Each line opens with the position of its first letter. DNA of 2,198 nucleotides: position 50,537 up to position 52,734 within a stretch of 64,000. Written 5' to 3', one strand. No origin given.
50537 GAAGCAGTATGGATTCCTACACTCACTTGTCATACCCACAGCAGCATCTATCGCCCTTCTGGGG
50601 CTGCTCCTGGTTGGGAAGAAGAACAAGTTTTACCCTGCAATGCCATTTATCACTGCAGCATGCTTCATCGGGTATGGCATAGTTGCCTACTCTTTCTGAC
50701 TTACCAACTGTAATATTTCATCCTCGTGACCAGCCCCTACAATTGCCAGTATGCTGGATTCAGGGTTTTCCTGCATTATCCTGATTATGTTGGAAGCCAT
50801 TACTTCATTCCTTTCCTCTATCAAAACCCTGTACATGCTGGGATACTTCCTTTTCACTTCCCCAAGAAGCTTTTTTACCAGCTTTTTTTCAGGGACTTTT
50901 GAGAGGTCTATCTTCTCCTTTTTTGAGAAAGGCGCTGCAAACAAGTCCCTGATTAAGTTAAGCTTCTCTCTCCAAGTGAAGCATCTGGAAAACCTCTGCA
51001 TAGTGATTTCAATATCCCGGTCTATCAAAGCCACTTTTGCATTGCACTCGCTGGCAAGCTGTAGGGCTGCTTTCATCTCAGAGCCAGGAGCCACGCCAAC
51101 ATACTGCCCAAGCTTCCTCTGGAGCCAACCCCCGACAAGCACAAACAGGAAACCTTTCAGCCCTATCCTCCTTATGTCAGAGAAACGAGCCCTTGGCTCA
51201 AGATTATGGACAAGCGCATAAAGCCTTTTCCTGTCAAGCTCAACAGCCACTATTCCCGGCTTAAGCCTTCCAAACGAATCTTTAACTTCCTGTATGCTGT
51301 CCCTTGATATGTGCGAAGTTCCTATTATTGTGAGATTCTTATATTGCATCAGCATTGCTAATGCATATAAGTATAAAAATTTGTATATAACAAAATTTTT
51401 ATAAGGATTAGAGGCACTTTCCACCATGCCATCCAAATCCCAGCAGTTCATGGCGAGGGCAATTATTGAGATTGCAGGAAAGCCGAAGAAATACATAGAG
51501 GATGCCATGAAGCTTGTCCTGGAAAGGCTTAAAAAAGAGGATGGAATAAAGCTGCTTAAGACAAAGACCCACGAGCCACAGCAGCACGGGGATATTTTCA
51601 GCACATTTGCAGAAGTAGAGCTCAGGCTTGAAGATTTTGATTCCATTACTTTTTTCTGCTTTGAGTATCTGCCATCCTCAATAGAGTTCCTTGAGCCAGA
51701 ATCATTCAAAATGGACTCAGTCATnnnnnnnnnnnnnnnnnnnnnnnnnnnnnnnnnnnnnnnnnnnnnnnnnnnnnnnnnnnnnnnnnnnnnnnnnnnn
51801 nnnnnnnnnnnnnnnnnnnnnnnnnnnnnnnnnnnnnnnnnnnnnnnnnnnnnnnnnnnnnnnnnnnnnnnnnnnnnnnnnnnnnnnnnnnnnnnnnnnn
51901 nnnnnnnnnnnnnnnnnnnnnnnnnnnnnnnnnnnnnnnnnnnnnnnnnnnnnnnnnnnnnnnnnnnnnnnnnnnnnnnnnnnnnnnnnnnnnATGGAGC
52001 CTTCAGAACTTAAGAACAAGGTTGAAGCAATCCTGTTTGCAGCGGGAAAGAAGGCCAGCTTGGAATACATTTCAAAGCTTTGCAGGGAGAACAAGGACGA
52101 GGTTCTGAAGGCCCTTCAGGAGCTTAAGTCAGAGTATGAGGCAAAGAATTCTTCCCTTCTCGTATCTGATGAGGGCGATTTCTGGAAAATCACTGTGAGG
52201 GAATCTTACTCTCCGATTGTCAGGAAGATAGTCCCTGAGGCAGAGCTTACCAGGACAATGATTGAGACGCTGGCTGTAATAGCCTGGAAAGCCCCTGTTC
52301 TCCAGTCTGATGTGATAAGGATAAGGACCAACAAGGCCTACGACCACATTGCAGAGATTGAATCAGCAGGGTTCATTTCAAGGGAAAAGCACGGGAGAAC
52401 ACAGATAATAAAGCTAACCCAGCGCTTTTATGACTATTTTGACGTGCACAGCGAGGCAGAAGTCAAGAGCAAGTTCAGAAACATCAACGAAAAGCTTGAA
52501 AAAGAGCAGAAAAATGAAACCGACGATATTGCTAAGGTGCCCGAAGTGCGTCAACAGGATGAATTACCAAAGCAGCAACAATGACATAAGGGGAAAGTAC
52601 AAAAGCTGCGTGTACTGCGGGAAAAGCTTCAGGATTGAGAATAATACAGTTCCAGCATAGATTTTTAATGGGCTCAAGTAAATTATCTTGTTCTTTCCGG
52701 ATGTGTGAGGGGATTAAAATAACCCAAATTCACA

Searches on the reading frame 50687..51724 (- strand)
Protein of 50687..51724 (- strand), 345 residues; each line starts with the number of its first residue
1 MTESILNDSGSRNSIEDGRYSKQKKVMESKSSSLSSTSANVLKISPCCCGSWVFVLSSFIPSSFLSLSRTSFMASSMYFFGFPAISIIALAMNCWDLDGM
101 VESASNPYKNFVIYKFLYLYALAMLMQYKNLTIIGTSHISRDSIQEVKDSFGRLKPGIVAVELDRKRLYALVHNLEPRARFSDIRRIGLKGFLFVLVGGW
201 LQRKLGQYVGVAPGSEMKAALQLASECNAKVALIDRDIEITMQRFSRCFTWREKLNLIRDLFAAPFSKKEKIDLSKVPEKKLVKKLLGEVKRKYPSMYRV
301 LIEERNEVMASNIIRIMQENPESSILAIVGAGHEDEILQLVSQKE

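Call 21: search_protein_families(library=pfam, proteins=[window:50687-51724:-], max_evalue=0.001)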
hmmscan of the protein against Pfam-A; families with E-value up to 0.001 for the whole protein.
window:50687-51724:- (345 aa): 1 family
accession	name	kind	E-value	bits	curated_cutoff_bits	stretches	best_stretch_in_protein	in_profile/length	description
PF01963.22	TraB_PrgY_gumN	-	3.6e-17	63.5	26.8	1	131-333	12-243/263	TraB/PrgY/gumN family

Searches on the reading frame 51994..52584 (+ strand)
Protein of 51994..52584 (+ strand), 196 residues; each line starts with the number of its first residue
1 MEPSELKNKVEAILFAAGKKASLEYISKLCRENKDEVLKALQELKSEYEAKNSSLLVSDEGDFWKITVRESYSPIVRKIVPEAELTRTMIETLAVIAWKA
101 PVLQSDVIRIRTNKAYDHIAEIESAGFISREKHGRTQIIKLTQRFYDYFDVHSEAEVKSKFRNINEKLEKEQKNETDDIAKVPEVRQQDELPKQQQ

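Call 21: search_protein_families(library=pfam, proteins=[window:51994-52584:+], max_evalue=0.001)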
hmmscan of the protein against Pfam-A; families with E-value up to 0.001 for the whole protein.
window:51994-52584:+ (196 aa): 2 families
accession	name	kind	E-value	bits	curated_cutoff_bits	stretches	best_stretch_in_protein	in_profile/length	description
PF04079.22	SMC_ScpB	-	7.8e-33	113.8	27.4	1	9-157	2-157/160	Segregation and condensation complex subunit ScpB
PF22665.2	DUF6293_C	-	0.00085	20.2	27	0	118-144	67-93/101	DUF6293 C-terminal winged helix domain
